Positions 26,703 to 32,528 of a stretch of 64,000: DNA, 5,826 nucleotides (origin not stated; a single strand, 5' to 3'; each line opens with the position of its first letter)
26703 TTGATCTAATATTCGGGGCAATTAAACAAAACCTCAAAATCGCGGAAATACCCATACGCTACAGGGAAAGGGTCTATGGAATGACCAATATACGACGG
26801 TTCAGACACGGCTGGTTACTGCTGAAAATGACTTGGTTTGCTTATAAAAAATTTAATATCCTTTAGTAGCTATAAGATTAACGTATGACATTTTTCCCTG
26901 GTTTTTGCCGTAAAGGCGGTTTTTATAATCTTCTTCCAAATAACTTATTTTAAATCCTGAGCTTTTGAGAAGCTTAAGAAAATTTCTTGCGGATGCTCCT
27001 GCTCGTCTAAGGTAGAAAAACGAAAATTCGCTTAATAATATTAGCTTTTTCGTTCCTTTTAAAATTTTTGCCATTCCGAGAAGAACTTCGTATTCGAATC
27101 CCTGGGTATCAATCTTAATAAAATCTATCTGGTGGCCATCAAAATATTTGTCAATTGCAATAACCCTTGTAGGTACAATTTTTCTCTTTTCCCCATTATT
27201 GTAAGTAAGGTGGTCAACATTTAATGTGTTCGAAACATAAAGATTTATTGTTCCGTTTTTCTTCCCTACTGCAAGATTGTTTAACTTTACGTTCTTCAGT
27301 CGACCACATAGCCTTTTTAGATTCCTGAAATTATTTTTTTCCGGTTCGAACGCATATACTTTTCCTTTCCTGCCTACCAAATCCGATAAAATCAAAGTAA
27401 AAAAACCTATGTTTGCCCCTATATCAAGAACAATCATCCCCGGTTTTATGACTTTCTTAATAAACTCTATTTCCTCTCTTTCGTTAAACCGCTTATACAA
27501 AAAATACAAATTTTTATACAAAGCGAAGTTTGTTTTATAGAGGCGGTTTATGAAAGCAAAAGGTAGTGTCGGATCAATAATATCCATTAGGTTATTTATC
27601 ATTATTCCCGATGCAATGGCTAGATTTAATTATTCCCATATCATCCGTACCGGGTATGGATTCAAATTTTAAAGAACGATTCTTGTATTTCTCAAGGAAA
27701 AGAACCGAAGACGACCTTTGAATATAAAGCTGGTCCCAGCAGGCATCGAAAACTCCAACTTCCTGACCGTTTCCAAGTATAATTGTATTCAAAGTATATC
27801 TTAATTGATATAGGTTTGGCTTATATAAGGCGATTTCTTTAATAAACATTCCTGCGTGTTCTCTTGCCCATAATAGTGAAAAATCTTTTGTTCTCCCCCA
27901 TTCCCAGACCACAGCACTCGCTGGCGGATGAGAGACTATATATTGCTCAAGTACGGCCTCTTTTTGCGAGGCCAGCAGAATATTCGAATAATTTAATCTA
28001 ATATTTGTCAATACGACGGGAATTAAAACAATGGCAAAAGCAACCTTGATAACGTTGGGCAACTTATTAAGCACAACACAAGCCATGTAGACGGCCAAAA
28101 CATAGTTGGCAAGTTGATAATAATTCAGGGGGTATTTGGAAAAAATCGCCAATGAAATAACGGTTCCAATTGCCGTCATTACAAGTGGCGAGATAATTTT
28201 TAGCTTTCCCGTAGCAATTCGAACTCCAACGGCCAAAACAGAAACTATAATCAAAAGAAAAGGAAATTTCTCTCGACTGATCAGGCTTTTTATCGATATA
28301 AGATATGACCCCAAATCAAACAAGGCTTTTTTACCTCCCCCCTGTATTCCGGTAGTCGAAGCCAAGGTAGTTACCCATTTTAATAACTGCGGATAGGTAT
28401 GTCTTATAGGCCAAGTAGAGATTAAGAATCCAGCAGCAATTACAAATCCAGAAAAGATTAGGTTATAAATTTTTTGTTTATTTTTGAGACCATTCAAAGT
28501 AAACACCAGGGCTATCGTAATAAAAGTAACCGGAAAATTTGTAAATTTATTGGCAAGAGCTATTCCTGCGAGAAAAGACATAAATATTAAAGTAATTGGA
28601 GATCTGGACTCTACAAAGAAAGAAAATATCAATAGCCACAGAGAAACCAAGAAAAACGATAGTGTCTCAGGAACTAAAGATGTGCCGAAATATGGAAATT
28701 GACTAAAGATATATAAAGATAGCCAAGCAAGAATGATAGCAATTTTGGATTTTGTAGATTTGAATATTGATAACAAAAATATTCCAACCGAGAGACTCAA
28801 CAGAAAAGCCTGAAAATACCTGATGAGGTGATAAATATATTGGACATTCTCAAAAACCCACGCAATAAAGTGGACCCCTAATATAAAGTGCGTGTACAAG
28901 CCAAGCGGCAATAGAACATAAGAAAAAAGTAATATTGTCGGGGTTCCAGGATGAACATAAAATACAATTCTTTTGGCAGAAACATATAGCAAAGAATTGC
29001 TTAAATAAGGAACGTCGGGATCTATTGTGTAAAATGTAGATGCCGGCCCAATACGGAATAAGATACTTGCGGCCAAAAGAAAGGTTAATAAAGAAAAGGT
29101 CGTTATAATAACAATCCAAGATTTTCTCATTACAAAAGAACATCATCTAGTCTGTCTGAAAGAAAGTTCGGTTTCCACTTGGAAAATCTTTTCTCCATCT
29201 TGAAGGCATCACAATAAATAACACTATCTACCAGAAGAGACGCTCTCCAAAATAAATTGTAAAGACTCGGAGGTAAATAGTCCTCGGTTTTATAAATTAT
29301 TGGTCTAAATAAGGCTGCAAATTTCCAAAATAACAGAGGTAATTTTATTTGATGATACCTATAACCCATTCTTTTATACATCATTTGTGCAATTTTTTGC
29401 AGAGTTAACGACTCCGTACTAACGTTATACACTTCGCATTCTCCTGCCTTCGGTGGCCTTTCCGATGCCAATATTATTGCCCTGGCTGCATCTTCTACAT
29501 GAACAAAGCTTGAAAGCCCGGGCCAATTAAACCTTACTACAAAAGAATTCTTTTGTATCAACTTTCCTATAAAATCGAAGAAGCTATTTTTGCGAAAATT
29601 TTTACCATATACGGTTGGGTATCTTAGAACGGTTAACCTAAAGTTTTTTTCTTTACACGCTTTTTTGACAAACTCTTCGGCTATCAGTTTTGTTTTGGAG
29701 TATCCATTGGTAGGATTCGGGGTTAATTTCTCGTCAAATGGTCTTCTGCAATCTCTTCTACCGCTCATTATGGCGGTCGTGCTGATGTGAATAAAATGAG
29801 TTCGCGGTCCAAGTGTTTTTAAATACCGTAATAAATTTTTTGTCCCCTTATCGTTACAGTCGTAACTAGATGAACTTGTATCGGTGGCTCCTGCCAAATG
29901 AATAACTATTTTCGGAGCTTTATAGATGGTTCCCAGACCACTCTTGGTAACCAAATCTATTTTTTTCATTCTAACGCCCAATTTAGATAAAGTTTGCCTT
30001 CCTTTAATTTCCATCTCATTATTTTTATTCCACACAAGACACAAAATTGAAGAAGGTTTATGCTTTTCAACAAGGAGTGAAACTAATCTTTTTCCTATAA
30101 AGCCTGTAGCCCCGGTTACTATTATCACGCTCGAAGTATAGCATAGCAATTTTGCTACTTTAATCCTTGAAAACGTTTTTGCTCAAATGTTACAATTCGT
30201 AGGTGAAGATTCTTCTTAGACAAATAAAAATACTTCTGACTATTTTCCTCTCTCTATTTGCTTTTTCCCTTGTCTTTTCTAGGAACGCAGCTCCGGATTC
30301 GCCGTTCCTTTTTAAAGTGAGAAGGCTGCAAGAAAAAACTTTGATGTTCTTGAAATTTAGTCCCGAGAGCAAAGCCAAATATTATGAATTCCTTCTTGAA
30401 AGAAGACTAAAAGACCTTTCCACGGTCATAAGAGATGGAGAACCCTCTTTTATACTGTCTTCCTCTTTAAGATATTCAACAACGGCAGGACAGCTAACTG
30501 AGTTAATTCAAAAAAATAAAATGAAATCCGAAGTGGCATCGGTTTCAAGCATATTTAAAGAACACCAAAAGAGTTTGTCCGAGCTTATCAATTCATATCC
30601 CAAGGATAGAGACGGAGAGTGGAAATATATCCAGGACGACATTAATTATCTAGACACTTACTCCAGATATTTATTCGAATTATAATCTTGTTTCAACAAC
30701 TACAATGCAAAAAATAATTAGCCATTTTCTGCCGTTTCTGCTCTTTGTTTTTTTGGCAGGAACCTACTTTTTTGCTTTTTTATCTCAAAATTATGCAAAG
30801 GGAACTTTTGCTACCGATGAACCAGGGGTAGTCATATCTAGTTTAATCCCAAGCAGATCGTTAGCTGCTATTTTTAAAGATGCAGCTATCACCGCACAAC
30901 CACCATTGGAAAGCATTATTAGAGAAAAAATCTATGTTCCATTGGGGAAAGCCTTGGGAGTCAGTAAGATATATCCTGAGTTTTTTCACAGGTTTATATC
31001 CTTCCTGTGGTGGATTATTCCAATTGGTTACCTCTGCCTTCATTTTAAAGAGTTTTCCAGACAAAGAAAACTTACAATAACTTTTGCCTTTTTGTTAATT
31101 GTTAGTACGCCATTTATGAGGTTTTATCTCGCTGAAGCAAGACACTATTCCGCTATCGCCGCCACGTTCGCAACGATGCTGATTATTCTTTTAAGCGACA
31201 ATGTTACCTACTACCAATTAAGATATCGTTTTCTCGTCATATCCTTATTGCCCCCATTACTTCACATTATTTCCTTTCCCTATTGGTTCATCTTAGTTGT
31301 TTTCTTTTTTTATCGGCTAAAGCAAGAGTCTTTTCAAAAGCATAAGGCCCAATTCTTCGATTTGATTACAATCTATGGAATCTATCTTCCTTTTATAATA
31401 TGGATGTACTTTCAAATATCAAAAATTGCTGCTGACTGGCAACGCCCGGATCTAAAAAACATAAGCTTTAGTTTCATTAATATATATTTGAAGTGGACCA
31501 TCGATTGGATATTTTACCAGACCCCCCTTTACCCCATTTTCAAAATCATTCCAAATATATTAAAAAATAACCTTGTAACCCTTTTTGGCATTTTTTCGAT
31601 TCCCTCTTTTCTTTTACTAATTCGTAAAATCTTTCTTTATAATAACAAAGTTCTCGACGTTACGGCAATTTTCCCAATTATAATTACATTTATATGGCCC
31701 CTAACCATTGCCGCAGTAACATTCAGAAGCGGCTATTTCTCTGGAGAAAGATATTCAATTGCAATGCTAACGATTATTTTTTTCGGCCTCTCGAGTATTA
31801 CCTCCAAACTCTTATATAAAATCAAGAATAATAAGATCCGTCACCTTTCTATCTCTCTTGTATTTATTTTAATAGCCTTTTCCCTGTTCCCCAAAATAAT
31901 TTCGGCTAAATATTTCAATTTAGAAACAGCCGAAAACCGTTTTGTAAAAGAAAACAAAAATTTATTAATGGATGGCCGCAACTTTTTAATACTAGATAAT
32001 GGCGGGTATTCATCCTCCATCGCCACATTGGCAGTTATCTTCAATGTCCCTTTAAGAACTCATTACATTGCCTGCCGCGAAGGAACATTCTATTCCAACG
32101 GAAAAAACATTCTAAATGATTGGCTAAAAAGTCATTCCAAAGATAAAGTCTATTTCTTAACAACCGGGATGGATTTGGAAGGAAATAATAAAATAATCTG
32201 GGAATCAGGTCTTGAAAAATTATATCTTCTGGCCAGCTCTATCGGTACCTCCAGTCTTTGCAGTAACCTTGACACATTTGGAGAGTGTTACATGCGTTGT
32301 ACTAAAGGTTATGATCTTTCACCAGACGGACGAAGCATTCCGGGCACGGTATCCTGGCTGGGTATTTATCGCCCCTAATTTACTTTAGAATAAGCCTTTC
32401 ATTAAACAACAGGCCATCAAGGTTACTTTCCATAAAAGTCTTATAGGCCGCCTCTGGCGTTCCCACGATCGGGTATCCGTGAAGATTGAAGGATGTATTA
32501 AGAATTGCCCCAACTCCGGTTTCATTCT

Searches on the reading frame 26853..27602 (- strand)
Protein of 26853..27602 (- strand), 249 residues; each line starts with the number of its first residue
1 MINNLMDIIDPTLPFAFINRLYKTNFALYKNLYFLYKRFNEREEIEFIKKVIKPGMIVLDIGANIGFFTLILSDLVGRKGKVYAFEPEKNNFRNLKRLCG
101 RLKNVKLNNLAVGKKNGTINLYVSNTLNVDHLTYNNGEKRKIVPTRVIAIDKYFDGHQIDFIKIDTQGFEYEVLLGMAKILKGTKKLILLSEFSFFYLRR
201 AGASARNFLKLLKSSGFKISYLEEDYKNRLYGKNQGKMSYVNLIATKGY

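Call 20: search_protein_families(library=pfam, proteins=[window:26853-27602:-], max_evalue=0.001)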
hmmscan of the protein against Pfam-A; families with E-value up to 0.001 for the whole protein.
window:26853-27602:- (249 aa): 4 families
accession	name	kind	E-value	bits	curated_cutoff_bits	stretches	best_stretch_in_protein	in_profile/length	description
PF05050.19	Methyltransf_21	-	4.1e-21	76.3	22.7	1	60-218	1-172/173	Methyltransferase FkbM domain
PF01269.23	Fibrillarin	-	1.5e-05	24.7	27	1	50-105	67-122/227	Fibrillarin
PF01135.25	PCMT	-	7.7e-05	23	20.3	1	45-112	66-128/210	Protein-L-isoaspartate(D-aspartate) O-methyltransferase (PCMT)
PF02475.24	TRM5-TYW2_MTfase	-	9.6e-05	22.8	28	1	31-110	16-85/164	TRM5/TYW2 methyltransferase domain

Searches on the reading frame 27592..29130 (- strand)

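Call 20: search_protein_families(library=pfam, proteins=[window:27592-29130:-], max_evalue=0.001)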
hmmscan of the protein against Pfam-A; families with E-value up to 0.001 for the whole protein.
window:27592-29130:- (512 aa): 0 families

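Call 38: search_protein_families(library=ncbifam, proteins=[window:27592-29130:-], max_evalue=0.01)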
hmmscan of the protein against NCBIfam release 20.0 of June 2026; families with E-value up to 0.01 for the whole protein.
window:27592-29130:- (512 aa): 0 families

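Call 50: search_protein_families(library=pfam, proteins=[window:27592-29130:-], max_evalue=5)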
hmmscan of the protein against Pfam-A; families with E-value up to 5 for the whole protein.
window:27592-29130:- (512 aa): 1 family
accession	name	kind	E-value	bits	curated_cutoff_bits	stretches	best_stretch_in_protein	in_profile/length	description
PF13231.12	PMT_2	-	0.0068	17.1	26.1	2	105-234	25-156/160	Dolichyl-phosphate-mannose-protein mannosyltransferase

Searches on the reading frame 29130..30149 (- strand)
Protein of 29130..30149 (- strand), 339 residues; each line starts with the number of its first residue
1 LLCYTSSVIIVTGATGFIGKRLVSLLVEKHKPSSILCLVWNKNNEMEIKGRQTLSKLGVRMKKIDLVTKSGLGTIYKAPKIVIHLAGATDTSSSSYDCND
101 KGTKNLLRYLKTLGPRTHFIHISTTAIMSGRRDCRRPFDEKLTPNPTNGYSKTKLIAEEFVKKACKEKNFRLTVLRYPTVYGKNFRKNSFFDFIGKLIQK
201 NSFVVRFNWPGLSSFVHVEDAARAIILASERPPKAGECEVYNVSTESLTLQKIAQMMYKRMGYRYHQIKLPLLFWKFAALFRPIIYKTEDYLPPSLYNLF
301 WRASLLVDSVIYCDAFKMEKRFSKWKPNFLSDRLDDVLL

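Call 10: search_protein_families(library=pfam, proteins=[window:29130-30149:-], max_evalue=0.001)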
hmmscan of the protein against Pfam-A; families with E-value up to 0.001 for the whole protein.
window:29130-30149:- (339 aa): 8 families
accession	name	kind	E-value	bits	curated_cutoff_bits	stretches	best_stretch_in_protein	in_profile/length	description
PF01370.27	Epimerase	-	3.8e-32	112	20.9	1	9-243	1-239/240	NAD dependent epimerase/dehydratase family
PF07993.18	NAD_binding_4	-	2e-20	73.5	20.1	1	11-185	1-212/258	Male sterility protein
PF01073.25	3Beta_HSD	-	1.3e-19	70.7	22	1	10-271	1-279/280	3-beta hydroxysteroid dehydrogenase/isomerase family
PF16363.11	GDP_Man_Dehyd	-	7.8e-17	62.2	27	1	10-262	1-267/332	GDP-mannose 4,6 dehydratase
PF04321.23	RmlD_sub_bind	-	1.1e-15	58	27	1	9-265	3-235/287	RmlD substrate binding domain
PF05368.20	NmrA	-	3.5e-09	37.1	27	1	6-271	2-244/298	NmrA-like family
PF02719.21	Polysacc_synt_2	-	4.7e-08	33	20.2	0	9-87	1-86/293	Polysaccharide biosynthesis protein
PF13460.12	NAD_binding_10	-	0.00048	20.5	27.2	1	13-178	1-144/184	NAD(P)H-binding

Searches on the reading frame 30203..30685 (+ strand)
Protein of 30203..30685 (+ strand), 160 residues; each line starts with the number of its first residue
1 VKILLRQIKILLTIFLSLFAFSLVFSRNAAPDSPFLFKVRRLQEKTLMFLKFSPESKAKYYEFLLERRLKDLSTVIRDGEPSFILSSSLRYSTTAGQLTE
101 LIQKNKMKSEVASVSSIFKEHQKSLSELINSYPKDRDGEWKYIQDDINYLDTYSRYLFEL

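Call 10: search_protein_families(library=pfam, proteins=[window:30203-30685:+], max_evalue=0.001)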
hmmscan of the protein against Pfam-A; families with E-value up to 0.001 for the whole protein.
window:30203-30685:+ (160 aa): 1 family
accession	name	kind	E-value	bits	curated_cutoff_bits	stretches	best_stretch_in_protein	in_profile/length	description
PF18915.5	DUF5667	-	4.8e-08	33.8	27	1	29-126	2-90/99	Domain of unknown function (DUF5667)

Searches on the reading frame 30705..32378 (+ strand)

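Call 10: search_protein_families(library=pfam, proteins=[window:30705-32378:+], max_evalue=0.001)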
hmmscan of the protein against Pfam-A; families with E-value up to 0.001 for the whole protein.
window:30705-32378:+ (557 aa): 0 families

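Call 38: search_protein_families(library=ncbifam, proteins=[window:30705-32378:+], max_evalue=0.01)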
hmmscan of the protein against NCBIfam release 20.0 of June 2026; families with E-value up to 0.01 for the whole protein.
window:30705-32378:+ (557 aa): 0 families

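Call 50: search_protein_families(library=pfam, proteins=[window:30705-32378:+], max_evalue=5)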
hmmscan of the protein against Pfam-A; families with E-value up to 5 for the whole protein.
window:30705-32378:+ (557 aa): 2 families
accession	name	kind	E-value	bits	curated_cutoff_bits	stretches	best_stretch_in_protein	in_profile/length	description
PF14670.12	FXa_inhibition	-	0.25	12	33.4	1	516-544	9-35/36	Coagulation Factor Xa inhibitory site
PF15054.11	DUF4535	-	0.39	10.9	28.3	1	13-30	2-19/45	Domain of unknown function (DUF4535)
